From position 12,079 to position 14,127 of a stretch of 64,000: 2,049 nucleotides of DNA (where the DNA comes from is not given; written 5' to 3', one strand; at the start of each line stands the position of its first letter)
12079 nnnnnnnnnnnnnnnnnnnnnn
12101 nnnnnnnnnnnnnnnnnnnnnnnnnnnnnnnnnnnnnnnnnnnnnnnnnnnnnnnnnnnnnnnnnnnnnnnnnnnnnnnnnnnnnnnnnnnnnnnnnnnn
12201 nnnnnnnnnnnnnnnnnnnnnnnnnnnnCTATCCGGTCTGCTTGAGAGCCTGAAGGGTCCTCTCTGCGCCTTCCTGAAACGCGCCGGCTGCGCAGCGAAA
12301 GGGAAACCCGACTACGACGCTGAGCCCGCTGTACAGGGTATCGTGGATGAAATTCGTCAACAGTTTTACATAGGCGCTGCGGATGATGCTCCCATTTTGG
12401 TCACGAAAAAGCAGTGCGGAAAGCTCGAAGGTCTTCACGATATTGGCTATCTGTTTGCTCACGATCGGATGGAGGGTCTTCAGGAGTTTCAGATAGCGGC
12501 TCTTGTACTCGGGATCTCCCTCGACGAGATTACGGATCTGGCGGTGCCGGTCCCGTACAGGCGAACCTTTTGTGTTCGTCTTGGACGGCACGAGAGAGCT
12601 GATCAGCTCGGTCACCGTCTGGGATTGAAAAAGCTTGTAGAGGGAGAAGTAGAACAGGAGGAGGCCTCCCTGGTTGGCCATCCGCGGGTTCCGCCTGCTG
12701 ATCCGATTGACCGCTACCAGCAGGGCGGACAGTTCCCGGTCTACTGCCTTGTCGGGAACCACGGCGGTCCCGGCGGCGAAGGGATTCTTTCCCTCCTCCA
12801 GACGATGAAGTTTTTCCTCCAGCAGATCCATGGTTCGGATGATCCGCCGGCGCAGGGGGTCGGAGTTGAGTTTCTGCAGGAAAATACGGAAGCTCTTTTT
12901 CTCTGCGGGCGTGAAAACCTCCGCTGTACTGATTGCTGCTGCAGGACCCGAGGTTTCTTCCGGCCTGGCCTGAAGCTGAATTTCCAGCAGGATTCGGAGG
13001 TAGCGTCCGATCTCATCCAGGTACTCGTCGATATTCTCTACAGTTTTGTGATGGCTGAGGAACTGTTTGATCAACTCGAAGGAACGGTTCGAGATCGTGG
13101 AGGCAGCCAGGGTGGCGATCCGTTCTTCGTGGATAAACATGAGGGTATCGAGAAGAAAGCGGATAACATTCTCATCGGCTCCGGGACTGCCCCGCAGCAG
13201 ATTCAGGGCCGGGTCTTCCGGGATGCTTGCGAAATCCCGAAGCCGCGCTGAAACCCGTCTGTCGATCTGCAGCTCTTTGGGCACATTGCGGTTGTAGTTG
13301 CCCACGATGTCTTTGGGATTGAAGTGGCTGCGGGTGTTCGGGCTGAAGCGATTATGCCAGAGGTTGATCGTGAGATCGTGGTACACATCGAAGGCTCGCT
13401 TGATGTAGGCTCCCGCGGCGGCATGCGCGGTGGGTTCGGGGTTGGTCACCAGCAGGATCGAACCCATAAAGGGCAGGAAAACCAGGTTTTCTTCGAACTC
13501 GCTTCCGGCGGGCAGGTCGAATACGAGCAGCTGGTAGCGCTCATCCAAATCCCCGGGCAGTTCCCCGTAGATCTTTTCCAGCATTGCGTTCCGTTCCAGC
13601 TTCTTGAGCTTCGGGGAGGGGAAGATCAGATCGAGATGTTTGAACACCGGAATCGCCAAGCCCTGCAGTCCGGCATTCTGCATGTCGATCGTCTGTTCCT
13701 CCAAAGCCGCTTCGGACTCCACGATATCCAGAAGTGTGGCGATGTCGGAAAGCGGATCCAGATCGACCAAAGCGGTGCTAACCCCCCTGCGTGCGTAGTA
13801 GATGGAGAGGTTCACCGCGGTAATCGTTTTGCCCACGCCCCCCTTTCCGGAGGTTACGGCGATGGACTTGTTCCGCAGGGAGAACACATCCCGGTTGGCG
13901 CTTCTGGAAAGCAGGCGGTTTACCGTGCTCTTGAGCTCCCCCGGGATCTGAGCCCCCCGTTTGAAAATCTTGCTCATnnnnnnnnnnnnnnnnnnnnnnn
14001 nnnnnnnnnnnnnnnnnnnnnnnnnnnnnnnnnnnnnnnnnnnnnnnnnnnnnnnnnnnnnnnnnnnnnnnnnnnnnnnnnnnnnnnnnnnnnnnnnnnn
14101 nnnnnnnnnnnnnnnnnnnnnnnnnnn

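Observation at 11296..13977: MinD/ParA-like ATPase with a ~300-aa unknown C-terminal domain plus a co-operonic 304-aa protein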

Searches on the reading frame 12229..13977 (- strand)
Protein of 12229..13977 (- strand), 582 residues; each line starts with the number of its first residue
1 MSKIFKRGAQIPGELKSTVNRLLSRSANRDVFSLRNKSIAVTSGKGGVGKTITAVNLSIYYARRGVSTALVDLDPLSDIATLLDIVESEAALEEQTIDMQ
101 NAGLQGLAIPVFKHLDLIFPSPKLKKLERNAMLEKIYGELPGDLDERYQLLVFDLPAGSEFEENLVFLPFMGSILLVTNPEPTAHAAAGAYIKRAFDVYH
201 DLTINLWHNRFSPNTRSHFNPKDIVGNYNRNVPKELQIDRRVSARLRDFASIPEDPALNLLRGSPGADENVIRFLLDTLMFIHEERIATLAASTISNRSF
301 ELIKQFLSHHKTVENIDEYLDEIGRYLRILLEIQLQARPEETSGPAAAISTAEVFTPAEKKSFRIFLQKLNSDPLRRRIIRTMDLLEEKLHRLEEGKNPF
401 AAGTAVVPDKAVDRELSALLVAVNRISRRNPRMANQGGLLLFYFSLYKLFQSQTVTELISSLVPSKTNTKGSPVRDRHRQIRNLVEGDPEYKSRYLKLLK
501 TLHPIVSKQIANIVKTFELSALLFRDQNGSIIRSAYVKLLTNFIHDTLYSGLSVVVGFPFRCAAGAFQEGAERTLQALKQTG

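Call 3: search_protein_families(library=pfam, proteins=[window:12229-13977:-], max_evalue=1)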
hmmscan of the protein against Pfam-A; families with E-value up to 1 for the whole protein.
window:12229-13977:- (582 aa): 8 families
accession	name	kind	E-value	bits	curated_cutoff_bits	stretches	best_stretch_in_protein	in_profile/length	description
PF01656.29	CbiA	-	5.5e-12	46.2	25.4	1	39-400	1-72/125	CobQ/CobB/MinD/ParA nucleotide binding domain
PF10609.15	ParA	-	7.7e-12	45.6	27.1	1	37-188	4-153/246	NUBPL iron-transfer P-loop NTPase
PF13614.12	AAA_31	-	1.1e-09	38.9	27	1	37-131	2-97/177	AAA domain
PF02374.21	ArsA_ATPase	-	6e-05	22.8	24.3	1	41-98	5-59/305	Anion-transporting ATPase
PF20720.3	nSTAND3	-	0.00059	20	27.2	1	34-83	14-61/155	Novel STAND NTPase 3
PF00142.24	Fer4_NifH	-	0.00093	19.2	25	1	43-83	6-47/271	4Fe-4S iron sulfur cluster binding proteins, NifH/frxC family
PF09140.17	MipZ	-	0.0085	15.9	20.7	1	39-92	3-54/262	ATPase MipZ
PF13481.12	AAA_25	-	0.24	11.4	27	1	35-69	31-64/195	AAA domain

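Call 4: search_protein_families(library=ncbifam, proteins=[window:12229-13977:-], max_evalue=1)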
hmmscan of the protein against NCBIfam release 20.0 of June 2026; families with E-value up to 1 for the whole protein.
window:12229-13977:- (582 aa): 30 families (the best 25 are shown)
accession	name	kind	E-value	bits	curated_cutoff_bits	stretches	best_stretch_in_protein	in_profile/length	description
TIGR01968.1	minD_bact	equivalog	2.2e-10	40.3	212.9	1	37-186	2-149/261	septum site-determining protein MinD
TIGR01969.1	minD_arch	subfamily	9.3e-10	38.1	201.75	1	38-182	2-142/251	cell division ATPase MinD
NF041136.1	MrpORP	equivalog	3.1e-09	36.6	450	1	37-97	6-67/365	iron-sulfur cluster carrier protein MrpORP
NF041546.1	ParA_partition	equivalog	4.2e-08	33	180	1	39-81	2-44/203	ParA family partition ATPase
TIGR03815.1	CpaE_hom_Actino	equivalog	6e-08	32.2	154.45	1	35-195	110-269/340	septum site-determining protein Ssd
NF008669.0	PRK11670.1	equivalog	8e-07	28.3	348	1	24-74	95-145/369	iron-sulfur cluster carrier protein ApbC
NF008079.0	PRK10818.1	equivalog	1.9e-06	27.4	508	1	38-182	4-147/270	septum site-determining protein MinD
NF010443.0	PRK13869.1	subfamily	2.4e-06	26.6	446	1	37-88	122-173/405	plasmid-partitioning protein RepA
TIGR01007.1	eps_fam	subfamily_domain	8.5e-06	25.4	108.05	1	35-75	16-56/204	polysaccharide biosynthesis tyrosine autokinase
TIGR03018.1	pepcterm_TyrKin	hypoth_equivalog_domain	1.3e-05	24.6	230.65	1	19-186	19-187/207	XrtA-associated tyrosine autokinase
NF053621.1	ATPseBagBMYCTU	equivalog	1.6e-05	24.1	521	1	36-89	11-64/371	ATPase BagB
TIGR03453.1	partition_RepA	equivalog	1.8e-05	23.8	348.45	1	38-84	106-152/387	plasmid partitioning protein RepA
TIGR03371.1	cellulose_yhjQ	equivalog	2.7e-05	23.8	157.85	1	37-80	2-45/246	cellulose biosynthesis protein BcsQ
TIGR04291.1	arsen_driv_ArsA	equivalog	2.8e-05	23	650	1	35-99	318-380/565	arsenical pump-driving ATPase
TIGR00345.1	GET3_arsA_TRC40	subfamily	7.6e-05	22.4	135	1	43-100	3-58/299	TRC40/GET3/ArsA family transport-energizing ATPase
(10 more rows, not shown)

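Call 8: search_solved_structures(query=window:12229-13977:-, max_evalue=1)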
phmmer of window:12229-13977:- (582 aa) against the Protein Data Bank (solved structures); distinct sequences matched with E-value up to 1: 65 (the best 60 are shown).
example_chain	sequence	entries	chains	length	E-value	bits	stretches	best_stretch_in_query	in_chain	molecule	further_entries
4rz2_A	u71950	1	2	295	4.2e-11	45.1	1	37-195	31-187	Site-determining protein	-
4rz3_A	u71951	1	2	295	3.3e-10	42.1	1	37-195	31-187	Site-determining protein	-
6riq_C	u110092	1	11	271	1.2e-07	33.8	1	37-183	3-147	Site-determining protein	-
1wcv_1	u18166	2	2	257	2e-07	33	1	37-112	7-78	SEGREGATION PROTEIN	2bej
5zme_A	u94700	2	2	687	3.1e-07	32.3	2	38-83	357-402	ATPase ARSA1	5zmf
2bek_A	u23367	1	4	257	2.6e-06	29.3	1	37-112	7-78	SEGREGATION PROTEIN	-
1g3q_A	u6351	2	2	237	3.3e-06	28.9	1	37-183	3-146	CELL DIVISION INHIBITOR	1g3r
8zkc_A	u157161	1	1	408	4.9e-06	28.4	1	25-184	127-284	Iron-sulfur cluster carrier protein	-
3q9l_A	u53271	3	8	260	5e-06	28.4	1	38-183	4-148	Septum site-determining protein minD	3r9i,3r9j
3kb1_A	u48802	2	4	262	5.4e-06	28.3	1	38-167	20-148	Nucleotide-binding protein | Iron-sulfur cluster carrier protein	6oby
9nbl_A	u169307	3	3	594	8.9e-06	27.5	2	39-84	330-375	Arsenite transporter ATPase-like protein,arsA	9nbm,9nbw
2ph1_A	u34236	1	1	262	1.9e-05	26.4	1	37-159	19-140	Nucleotide-binding protein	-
7dut_A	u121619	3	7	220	3e-05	25.8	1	39-157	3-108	SOJ protein (Soj)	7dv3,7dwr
1hyq_A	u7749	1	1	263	5.6e-05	24.9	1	37-183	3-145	CELL DIVISION INHIBITOR (MIND-1)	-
5j1j_A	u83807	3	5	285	8.1e-05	24.4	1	38-194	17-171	Site-determining protein | Transcriptional antiactivator FleN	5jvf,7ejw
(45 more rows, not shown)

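Call 63: search_protein_families(library=padloc, proteins=[window:12229-13977:-], max_evalue=0.01)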
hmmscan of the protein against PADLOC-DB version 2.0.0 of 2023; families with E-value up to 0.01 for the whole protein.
window:12229-13977:- (582 aa): 0 families
